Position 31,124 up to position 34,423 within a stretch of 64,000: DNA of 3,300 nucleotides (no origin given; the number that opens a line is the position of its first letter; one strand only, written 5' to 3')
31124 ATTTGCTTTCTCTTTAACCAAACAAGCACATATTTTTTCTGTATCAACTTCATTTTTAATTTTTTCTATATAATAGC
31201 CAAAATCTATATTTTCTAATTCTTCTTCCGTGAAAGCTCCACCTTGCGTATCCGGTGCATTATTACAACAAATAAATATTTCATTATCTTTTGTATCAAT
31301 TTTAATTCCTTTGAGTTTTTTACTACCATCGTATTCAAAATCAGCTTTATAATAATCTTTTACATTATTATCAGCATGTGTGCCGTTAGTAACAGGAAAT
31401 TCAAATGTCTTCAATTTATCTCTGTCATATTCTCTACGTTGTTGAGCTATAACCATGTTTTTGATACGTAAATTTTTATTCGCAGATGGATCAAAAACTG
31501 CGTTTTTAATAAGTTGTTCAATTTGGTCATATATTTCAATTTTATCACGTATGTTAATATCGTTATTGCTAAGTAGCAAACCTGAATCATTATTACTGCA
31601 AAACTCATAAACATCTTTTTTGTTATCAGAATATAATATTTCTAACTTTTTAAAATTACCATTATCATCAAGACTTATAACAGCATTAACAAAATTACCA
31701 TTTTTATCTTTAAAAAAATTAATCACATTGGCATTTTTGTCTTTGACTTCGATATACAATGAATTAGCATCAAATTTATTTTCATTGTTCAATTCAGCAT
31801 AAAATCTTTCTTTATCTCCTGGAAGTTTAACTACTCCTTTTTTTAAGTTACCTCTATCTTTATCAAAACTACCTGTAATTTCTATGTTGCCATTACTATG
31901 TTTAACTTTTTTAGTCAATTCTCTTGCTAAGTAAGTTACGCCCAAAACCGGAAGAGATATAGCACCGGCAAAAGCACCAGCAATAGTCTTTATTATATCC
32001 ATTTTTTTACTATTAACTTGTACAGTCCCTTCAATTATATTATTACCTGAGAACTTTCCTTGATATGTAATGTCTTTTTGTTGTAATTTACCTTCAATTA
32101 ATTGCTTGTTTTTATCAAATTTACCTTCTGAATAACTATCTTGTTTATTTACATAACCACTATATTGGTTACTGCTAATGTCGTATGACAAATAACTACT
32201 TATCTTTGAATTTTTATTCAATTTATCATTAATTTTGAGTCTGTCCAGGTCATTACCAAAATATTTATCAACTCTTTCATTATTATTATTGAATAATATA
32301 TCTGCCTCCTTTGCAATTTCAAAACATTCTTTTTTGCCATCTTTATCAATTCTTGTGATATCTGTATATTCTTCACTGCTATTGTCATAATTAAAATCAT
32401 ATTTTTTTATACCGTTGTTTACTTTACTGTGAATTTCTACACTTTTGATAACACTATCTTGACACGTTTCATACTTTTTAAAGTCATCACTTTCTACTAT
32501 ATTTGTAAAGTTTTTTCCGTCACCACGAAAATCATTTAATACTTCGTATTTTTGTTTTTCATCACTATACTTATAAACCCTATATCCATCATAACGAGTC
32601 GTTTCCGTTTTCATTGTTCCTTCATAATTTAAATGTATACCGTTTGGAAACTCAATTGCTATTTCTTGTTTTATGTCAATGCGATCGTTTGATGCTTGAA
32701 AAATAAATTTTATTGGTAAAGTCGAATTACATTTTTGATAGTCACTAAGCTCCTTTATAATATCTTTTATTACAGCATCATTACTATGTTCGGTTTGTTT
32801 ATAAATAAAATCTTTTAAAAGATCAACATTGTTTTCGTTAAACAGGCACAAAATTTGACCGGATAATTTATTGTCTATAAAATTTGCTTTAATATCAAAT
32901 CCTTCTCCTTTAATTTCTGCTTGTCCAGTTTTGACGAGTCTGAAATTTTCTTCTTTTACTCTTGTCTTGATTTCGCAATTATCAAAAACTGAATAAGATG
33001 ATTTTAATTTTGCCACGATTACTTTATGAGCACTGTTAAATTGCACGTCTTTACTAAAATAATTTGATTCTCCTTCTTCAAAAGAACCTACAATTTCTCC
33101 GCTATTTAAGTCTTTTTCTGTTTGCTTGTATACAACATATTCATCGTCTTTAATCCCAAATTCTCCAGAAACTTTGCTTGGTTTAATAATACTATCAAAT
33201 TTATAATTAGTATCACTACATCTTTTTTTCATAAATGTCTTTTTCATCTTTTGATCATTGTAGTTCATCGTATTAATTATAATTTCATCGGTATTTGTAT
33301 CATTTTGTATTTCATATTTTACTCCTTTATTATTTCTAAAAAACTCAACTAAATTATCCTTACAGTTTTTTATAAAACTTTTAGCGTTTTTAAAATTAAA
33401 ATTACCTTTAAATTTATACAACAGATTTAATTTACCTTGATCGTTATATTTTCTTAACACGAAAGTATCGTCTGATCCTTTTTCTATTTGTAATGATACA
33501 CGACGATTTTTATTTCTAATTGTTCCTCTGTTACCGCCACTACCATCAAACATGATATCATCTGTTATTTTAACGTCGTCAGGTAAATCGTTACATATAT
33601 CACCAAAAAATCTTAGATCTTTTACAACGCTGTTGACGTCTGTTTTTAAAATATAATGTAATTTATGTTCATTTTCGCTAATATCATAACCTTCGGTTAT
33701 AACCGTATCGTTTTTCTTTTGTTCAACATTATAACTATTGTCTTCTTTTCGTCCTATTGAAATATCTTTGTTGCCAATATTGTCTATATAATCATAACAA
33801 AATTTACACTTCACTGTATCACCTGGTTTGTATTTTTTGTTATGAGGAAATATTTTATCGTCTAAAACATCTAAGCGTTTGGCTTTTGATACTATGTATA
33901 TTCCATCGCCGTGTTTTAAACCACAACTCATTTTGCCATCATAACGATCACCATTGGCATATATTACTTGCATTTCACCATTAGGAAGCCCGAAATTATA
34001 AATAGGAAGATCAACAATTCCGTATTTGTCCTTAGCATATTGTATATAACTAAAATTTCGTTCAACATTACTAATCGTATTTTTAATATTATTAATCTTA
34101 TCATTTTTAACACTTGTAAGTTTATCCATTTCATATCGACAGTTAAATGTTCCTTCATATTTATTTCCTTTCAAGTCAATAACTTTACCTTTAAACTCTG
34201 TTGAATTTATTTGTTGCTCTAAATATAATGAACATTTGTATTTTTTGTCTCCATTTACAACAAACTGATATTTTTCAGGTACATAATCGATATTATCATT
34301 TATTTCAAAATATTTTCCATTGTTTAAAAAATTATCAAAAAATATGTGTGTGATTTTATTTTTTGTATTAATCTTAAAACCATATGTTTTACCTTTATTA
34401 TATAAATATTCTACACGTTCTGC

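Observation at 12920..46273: Single 33.35-kb ORF encoding an 11,117-aa protein occupies half the window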

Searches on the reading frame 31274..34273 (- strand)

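Call 5: search_protein_families(library=pfam, proteins=[window:31274-34273:-], max_evalue=0.01)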
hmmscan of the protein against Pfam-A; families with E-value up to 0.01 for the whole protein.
window:31274-34273:- (1000 aa): 0 families

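Call 63: search_protein_families(library=pfam, proteins=[window:31274-34273:-], max_evalue=10)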
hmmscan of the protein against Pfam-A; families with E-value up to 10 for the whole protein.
window:31274-34273:- (1000 aa): 1 family
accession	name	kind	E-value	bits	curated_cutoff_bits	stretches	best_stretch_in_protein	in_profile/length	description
PF21478.3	GcvP2_C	-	0.029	14.7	27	1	461-516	7-64/122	Glycine dehydrogenase, C-terminal domain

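Call 64: search_protein_families(library=ncbifam, proteins=[window:31274-34273:-], max_evalue=1)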
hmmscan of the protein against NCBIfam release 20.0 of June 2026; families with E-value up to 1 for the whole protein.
window:31274-34273:- (1000 aa): 0 families
